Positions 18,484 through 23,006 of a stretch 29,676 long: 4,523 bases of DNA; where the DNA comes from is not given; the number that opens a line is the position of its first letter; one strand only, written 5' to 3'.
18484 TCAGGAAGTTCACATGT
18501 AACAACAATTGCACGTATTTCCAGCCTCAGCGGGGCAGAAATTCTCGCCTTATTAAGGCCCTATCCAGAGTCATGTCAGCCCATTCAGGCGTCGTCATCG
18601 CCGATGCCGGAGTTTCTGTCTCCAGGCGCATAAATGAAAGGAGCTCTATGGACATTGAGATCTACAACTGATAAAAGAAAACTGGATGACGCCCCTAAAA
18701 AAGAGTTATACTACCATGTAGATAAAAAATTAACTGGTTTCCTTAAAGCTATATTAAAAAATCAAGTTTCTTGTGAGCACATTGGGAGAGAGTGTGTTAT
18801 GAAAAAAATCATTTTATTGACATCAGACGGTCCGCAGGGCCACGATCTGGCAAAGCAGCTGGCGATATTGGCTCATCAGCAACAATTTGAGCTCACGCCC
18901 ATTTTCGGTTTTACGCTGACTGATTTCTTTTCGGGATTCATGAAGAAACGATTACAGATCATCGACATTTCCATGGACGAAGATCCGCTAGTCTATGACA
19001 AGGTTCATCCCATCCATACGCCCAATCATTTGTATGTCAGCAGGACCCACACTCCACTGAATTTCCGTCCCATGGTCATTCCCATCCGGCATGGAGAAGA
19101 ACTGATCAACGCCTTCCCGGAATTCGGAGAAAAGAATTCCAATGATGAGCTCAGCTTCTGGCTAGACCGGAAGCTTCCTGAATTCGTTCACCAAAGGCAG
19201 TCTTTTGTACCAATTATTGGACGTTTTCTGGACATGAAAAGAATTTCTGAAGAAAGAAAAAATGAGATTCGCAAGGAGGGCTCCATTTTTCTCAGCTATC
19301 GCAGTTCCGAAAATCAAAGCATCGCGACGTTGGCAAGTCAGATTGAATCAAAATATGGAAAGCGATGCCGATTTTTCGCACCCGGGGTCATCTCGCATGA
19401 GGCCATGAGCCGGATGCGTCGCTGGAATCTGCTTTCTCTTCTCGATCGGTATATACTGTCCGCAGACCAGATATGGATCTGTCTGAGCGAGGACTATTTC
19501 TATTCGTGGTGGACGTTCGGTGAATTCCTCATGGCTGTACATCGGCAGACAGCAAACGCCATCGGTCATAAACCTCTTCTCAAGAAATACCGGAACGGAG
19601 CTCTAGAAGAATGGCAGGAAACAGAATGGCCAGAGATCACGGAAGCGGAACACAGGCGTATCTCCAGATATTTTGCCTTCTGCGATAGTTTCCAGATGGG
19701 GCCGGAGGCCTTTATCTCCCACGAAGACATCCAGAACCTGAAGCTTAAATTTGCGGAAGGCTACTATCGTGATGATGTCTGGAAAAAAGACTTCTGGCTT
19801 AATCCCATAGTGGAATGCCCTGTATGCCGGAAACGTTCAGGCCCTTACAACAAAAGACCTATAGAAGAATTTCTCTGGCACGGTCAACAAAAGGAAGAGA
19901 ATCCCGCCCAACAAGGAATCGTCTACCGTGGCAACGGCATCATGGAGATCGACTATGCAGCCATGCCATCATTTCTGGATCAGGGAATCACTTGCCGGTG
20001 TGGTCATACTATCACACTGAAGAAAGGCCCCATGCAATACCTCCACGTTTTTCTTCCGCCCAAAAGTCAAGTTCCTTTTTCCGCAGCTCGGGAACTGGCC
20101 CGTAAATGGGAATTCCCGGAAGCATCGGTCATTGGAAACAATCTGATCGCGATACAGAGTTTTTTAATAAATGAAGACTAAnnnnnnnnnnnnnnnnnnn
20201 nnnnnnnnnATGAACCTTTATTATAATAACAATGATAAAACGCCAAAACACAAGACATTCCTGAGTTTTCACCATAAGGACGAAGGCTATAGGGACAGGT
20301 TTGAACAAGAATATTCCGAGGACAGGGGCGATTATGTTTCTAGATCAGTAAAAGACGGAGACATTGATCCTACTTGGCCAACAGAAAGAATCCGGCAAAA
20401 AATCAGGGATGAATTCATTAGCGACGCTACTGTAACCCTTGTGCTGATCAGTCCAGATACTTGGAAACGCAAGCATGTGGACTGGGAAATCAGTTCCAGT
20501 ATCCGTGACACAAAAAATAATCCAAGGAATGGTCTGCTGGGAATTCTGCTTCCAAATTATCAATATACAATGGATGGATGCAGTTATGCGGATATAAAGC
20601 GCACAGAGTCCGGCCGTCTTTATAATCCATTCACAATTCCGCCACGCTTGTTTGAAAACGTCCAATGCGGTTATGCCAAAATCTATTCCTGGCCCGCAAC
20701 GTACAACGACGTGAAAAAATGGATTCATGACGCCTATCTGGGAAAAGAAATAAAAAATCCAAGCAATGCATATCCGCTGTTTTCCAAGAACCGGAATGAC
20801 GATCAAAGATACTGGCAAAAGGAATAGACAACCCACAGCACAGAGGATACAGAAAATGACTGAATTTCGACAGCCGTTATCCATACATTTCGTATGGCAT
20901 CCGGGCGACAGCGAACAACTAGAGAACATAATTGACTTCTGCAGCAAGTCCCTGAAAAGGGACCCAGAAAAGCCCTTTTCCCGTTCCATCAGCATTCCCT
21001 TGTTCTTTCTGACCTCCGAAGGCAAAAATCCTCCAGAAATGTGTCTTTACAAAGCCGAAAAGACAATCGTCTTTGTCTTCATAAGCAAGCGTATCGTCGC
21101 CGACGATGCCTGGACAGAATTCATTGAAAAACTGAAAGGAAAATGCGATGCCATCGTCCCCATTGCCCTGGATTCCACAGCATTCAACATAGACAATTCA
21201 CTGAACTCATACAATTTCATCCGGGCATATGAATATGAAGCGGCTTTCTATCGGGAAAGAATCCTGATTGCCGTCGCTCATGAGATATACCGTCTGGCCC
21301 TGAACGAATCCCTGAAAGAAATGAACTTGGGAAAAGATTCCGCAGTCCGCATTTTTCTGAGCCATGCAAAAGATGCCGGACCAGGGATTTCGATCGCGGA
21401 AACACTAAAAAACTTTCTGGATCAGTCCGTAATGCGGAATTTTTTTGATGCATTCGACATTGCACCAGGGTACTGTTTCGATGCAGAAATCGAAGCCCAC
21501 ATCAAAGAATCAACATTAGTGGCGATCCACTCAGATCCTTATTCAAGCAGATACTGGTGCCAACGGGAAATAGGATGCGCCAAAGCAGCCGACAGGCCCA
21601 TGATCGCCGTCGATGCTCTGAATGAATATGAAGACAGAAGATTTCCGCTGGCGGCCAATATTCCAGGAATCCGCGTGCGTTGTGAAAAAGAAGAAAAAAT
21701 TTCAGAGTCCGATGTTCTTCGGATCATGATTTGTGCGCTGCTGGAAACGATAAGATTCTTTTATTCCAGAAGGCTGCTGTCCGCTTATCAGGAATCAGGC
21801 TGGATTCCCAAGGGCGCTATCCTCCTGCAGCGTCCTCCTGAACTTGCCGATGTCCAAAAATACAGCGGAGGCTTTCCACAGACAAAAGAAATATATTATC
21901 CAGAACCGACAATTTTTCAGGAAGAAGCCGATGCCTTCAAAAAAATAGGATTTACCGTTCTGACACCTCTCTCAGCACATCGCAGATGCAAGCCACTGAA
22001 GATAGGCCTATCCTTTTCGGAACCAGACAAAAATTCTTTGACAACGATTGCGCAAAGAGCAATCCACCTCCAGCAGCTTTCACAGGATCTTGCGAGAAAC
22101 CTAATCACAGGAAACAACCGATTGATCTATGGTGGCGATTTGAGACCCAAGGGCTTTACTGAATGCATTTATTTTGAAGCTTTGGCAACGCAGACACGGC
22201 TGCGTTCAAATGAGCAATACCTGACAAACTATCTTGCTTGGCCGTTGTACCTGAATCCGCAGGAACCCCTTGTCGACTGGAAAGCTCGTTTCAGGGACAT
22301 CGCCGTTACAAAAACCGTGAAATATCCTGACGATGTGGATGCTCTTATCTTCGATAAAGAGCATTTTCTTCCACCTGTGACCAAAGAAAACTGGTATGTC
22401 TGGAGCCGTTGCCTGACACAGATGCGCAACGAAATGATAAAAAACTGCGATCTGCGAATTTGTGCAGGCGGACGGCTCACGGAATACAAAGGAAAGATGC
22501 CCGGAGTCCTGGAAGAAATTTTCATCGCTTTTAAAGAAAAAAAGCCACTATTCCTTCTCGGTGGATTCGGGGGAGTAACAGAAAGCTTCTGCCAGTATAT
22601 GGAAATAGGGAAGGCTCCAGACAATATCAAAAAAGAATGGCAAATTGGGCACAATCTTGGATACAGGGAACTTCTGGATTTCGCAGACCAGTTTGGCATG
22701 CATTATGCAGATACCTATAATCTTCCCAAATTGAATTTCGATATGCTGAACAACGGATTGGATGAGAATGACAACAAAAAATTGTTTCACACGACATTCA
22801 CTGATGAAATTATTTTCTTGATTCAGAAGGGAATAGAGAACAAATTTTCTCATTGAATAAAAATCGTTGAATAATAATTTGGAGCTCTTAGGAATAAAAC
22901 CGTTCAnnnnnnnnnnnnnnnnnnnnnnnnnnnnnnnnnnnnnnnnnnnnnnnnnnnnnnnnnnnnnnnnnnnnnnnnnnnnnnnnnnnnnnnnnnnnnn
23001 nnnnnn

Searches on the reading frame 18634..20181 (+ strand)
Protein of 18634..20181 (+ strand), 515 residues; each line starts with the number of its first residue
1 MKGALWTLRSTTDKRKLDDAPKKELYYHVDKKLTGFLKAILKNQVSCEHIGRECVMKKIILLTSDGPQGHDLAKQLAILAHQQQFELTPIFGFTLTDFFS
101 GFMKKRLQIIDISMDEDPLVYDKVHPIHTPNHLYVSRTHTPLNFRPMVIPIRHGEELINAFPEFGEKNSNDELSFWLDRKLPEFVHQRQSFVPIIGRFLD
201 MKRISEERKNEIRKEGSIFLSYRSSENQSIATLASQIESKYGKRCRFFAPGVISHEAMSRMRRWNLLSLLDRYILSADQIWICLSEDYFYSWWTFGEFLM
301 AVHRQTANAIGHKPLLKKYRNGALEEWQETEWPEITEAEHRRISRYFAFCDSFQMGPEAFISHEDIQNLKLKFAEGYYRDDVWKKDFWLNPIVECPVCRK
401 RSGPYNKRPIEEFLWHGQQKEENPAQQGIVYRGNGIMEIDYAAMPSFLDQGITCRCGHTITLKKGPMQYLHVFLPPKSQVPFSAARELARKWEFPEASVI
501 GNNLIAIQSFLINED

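Call 9: search_protein_families(library=pfam, proteins=[window:18634-20181:+], max_evalue=0.01)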
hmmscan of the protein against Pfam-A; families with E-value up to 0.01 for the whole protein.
window:18634-20181:+ (515 aa): 1 family
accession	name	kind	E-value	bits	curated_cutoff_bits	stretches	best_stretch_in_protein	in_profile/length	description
PF13676.11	TIR_2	-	0.0086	17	28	0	218-305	1-79/122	TIR domain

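Call 10: search_protein_families(library=padloc, proteins=[window:18634-20181:+], max_evalue=0.001)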
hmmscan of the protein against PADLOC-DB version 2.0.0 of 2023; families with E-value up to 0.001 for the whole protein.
window:18634-20181:+ (515 aa): 0 families

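Call 72: search_protein_families(library=pfam, proteins=[window:18634-20181:+], max_evalue=0.01)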
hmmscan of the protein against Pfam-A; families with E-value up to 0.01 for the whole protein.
window:18634-20181:+ (515 aa): 1 family
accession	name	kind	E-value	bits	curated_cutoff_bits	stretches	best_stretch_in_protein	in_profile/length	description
PF13676.11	TIR_2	-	0.0086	17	28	0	218-305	1-79/122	TIR domain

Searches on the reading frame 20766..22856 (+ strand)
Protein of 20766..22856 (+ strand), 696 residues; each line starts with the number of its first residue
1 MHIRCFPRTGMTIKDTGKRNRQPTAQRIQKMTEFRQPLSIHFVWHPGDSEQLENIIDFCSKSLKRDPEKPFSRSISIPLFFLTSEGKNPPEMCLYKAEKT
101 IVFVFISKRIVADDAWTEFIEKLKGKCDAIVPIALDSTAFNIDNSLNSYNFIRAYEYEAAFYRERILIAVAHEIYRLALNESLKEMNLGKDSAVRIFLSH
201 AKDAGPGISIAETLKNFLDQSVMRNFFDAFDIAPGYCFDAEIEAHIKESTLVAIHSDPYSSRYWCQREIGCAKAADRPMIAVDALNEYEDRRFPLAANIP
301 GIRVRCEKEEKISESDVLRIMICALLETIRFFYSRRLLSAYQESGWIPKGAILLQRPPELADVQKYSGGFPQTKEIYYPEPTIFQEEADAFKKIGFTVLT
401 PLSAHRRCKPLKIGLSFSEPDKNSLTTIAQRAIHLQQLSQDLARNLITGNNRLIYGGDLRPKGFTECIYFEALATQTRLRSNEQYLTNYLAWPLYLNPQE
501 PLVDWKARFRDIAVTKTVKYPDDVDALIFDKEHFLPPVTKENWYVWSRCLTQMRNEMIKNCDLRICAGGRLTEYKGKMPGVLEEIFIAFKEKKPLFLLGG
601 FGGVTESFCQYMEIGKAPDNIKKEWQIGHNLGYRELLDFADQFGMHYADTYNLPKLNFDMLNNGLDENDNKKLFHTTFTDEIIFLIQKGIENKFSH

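Call 9: search_protein_families(library=pfam, proteins=[window:20766-22856:+], max_evalue=0.01)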
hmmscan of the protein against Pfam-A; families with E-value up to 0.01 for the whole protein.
window:20766-22856:+ (696 aa): 2 families
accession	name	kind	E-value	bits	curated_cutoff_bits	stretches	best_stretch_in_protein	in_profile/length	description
PF18163.6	LD_cluster2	-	2.6e-59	201.4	25.3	1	409-673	3-264/264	SLOG cluster2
PF13676.11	TIR_2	-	2.4e-09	38.2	28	1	196-284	1-90/122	TIR domain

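Call 10: search_protein_families(library=padloc, proteins=[window:20766-22856:+], max_evalue=0.001)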
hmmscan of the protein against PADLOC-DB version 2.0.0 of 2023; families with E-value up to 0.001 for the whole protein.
window:20766-22856:+ (696 aa): 1 family
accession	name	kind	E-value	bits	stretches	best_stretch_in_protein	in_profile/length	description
PDLC05062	PDC-S66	-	0.00012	19.6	1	186-269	141-223/282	-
